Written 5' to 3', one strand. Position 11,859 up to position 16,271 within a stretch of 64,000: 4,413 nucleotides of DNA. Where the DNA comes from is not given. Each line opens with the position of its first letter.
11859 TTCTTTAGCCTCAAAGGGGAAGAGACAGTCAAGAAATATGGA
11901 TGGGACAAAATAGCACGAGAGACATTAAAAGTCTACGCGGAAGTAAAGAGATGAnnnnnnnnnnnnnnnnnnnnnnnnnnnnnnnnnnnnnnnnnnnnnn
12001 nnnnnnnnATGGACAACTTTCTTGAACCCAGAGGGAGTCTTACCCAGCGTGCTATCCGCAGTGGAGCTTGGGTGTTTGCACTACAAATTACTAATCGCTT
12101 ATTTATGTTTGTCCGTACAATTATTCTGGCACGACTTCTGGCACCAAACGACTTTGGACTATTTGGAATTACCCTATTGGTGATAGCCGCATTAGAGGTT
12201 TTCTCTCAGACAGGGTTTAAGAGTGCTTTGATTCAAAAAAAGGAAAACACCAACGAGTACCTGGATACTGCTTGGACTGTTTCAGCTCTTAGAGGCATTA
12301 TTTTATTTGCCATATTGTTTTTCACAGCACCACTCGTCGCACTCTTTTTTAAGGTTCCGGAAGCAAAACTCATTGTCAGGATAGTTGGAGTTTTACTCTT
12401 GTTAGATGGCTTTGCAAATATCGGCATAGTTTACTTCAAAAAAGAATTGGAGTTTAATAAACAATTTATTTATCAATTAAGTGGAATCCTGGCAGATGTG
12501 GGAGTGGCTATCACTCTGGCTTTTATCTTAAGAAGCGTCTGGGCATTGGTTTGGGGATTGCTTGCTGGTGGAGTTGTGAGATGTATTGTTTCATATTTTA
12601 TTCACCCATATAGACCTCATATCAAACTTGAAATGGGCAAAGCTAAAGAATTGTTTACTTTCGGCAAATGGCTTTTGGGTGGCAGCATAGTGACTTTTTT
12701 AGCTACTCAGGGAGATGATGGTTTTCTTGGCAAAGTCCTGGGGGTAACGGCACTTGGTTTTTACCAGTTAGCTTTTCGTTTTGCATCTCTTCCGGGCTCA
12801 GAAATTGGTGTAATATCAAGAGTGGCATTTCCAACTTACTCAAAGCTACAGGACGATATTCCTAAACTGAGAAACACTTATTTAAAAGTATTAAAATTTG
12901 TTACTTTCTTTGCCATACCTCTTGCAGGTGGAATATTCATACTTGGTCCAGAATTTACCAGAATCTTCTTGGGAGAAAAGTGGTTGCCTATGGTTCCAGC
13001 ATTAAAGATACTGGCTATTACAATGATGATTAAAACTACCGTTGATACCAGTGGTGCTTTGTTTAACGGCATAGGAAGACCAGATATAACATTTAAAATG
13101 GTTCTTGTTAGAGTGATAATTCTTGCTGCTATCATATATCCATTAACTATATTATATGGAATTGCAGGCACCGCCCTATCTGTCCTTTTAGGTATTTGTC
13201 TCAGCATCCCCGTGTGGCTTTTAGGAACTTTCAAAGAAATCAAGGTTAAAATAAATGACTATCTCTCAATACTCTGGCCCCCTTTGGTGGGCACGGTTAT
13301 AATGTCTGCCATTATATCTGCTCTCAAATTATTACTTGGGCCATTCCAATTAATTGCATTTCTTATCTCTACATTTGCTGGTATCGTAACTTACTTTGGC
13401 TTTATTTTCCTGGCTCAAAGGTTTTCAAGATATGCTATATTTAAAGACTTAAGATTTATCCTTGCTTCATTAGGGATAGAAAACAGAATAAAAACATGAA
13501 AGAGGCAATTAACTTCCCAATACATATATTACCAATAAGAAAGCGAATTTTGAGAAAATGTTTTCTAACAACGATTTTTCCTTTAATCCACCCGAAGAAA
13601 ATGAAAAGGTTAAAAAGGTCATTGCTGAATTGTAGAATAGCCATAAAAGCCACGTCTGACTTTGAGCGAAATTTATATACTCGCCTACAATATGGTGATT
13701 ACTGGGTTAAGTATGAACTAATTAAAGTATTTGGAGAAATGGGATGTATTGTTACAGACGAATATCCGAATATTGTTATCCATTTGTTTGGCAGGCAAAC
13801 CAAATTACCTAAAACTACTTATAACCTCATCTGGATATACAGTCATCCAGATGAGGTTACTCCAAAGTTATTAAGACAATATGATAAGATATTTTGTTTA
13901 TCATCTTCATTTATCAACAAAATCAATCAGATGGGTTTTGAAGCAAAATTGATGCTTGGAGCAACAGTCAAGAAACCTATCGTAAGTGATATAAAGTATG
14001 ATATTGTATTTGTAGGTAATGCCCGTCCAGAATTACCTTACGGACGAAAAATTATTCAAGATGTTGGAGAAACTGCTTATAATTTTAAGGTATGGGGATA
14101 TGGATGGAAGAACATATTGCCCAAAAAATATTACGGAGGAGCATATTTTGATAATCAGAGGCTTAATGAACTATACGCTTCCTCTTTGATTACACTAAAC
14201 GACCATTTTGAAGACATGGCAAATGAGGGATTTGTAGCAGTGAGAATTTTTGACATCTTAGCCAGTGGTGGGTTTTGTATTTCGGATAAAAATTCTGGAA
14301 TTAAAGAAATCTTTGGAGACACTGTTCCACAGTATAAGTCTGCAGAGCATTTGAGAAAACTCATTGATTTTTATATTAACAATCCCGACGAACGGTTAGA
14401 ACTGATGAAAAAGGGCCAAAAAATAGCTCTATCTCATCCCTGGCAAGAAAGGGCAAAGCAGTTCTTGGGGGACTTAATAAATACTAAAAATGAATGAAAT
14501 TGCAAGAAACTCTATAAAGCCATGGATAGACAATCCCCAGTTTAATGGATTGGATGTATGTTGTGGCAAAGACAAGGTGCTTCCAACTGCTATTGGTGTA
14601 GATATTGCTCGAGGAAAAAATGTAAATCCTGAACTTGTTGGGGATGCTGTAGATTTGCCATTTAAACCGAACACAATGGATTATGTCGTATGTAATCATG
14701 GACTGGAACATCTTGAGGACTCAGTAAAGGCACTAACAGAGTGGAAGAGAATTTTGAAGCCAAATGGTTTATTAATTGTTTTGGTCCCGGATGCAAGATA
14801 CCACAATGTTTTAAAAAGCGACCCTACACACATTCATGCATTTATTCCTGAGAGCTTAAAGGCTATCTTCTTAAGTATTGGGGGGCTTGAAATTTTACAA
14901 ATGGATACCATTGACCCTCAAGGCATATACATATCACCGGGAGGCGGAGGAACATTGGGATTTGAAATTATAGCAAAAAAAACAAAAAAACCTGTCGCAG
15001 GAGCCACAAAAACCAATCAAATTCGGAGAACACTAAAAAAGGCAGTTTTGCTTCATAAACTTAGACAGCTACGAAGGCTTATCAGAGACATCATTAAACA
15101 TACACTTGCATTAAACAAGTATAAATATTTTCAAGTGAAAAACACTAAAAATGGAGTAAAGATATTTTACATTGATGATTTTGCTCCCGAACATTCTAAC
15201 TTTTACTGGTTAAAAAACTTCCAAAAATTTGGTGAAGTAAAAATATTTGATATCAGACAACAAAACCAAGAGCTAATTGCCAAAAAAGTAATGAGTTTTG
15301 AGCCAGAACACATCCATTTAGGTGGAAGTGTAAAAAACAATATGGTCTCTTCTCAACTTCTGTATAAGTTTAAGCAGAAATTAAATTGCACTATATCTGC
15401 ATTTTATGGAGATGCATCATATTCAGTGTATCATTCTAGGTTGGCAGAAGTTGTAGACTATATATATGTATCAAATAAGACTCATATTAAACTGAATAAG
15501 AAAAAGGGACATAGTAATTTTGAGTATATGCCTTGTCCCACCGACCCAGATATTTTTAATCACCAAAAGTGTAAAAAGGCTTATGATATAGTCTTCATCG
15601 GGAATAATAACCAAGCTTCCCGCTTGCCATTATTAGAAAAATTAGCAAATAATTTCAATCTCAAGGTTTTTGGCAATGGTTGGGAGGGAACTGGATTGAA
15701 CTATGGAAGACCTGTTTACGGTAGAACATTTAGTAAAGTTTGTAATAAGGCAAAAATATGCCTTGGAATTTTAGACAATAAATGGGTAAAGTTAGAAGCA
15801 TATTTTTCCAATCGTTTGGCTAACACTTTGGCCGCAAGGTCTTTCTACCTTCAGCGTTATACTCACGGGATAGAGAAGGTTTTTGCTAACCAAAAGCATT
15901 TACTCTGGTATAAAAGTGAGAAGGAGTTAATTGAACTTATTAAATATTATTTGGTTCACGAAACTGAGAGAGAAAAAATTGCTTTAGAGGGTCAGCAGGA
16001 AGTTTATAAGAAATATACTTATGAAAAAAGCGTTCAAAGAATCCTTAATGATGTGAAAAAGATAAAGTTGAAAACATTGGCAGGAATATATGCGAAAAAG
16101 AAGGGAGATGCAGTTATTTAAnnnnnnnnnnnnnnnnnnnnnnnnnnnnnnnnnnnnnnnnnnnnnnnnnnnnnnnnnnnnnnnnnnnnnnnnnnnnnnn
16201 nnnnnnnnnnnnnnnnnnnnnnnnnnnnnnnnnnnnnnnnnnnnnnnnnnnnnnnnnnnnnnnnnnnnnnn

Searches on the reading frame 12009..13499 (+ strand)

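Call 48: search_protein_families(library=pfam, proteins=[window:12009-13499:+], max_evalue=0.00001)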
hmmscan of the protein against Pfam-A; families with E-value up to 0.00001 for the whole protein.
window:12009-13499:+ (496 aa): 2 families
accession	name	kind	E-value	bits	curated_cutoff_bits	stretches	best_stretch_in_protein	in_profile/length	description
PF13440.11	Polysacc_synt_3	-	4.8e-88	295.6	23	1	39-330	1-293/293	Polysaccharide biosynthesis protein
PF01943.22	Polysacc_synt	-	4.7e-33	115.2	28.2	1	17-281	3-274/274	Polysaccharide biosynthesis protein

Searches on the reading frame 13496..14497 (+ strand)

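Call 49: search_protein_families(library=pfam, proteins=[window:13496-14497:+], max_evalue=0.00001)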
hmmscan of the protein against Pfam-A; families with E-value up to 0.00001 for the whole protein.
window:13496-14497:+ (333 aa): 1 family
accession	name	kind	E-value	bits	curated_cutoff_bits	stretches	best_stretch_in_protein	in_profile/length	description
PF13524.12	Glyco_trans_1_2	-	6e-24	85.1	25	1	185-324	4-143/144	Glycosyl transferase-like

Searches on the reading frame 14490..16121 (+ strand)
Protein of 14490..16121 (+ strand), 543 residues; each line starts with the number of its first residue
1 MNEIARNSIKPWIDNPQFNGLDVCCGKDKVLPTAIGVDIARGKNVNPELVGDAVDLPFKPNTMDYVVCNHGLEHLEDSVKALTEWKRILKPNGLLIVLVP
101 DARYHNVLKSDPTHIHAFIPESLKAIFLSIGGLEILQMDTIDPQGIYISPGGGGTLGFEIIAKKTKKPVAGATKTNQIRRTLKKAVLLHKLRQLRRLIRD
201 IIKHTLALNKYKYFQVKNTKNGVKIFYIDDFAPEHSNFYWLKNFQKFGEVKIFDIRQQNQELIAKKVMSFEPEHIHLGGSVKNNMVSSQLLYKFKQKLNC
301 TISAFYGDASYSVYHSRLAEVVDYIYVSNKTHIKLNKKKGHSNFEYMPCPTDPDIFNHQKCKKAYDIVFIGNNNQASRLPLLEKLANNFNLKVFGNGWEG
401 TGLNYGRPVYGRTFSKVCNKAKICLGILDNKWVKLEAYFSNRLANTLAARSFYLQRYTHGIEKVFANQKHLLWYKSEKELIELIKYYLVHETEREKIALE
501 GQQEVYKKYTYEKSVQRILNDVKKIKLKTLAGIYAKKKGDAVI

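Call 49: search_protein_families(library=pfam, proteins=[window:14490-16121:+], max_evalue=0.00001)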
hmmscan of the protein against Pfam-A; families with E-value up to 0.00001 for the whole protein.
window:14490-16121:+ (543 aa): 6 families
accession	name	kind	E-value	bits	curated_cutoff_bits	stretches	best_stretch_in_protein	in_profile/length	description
PF13524.12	Glyco_trans_1_2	-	5.8e-24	85.1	25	1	381-519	5-143/144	Glycosyl transferase-like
PF08241.18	Methyltransf_11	-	1e-13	52.1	21.2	1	37-97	31-95/95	Methyltransferase domain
PF13489.12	Methyltransf_23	-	2.4e-10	40.8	27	1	19-128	25-155/164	Methyltransferase domain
PF13649.12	Methyltransf_25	-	1e-07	33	27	1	49-93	51-97/97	Methyltransferase domain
PF01209.24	Ubie_methyltran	-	8e-07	29.1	20.1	1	49-98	103-152/233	ubiE/COQ5 methyltransferase family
PF13847.12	Methyltransf_31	-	4.1e-06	27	27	0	50-101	60-113/145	Methyltransferase domain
